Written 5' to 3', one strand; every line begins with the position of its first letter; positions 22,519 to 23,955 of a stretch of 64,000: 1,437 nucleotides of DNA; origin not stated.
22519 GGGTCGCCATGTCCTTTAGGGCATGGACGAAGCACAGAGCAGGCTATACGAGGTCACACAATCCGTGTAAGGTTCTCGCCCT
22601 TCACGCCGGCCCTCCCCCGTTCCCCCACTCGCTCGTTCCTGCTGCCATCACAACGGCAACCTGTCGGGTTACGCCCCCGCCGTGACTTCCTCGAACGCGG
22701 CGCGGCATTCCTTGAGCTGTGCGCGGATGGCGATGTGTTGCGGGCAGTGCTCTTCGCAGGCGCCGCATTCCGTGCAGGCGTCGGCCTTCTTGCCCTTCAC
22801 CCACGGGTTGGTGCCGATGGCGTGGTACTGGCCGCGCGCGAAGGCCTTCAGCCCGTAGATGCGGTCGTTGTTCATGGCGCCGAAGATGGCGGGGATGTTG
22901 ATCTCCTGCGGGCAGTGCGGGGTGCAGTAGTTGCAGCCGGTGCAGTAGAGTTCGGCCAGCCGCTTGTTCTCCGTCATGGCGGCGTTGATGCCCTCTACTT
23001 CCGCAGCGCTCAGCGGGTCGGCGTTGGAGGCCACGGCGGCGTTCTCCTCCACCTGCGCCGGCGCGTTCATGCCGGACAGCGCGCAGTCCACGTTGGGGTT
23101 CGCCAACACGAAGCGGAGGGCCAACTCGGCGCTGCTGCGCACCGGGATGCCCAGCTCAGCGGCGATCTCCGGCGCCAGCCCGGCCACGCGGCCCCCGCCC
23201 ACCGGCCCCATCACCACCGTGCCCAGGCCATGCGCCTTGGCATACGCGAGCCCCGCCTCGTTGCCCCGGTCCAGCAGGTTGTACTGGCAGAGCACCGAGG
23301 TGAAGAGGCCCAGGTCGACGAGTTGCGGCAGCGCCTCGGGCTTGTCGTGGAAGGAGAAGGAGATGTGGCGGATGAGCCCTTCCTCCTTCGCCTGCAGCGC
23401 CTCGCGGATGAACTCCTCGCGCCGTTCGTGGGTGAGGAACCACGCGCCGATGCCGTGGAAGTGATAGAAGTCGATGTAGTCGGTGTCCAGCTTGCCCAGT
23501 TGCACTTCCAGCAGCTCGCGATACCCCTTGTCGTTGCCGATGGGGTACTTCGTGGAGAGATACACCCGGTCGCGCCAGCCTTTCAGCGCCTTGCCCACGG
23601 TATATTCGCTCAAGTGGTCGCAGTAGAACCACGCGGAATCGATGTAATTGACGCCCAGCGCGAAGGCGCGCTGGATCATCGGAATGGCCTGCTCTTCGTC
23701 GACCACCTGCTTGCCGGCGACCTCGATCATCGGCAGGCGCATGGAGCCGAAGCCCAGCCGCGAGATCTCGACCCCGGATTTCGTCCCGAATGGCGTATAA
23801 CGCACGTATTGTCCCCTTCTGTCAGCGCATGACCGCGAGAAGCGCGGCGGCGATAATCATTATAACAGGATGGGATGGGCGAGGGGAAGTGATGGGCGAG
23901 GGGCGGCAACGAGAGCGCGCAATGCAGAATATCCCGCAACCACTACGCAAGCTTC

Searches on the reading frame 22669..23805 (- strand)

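Call 22: search_protein_families(library=pfam, proteins=[window:22669-23805:-], max_evalue=0.0001)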
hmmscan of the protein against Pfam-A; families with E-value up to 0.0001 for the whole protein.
window:22669-23805:- (378 aa): 10 families
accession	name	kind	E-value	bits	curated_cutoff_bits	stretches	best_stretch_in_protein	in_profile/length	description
PF00248.27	Aldo_ket_red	-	1e-36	127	24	1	16-275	1-288/291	Aldo/keto reductase family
PF13187.11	Fer4_9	-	3.9e-11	43.3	27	1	287-357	1-50/52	4Fe-4S dicluster domain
PF13183.11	Fer4_8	-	2e-08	35.1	27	1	287-358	4-68/68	4Fe-4S dicluster domain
PF13237.11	Fer4_10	-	3.4e-08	33.7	25.5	1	286-355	7-53/53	4Fe-4S dicluster domain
PF13534.11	Fer4_17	-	1.1e-07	32.8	22.2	1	288-358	2-60/61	4Fe-4S dicluster domain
PF00037.32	Fer4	-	2.6e-06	27.5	21.1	0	342-356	6-20/24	4Fe-4S binding domain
PF13746.11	Fer4_18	-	4.9e-06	27.2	27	0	337-367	54-85/114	4Fe-4S dicluster domain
PF12797.12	Fer4_2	-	6.4e-06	26.2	24.5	0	340-355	6-21/22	4Fe-4S binding domain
PF14697.11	Fer4_21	-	2.1e-05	25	35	0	271-300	24-53/59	4Fe-4S dicluster domain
PF12838.12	Fer4_7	-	4e-05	24.4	27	0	288-357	2-51/52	4Fe-4S dicluster domain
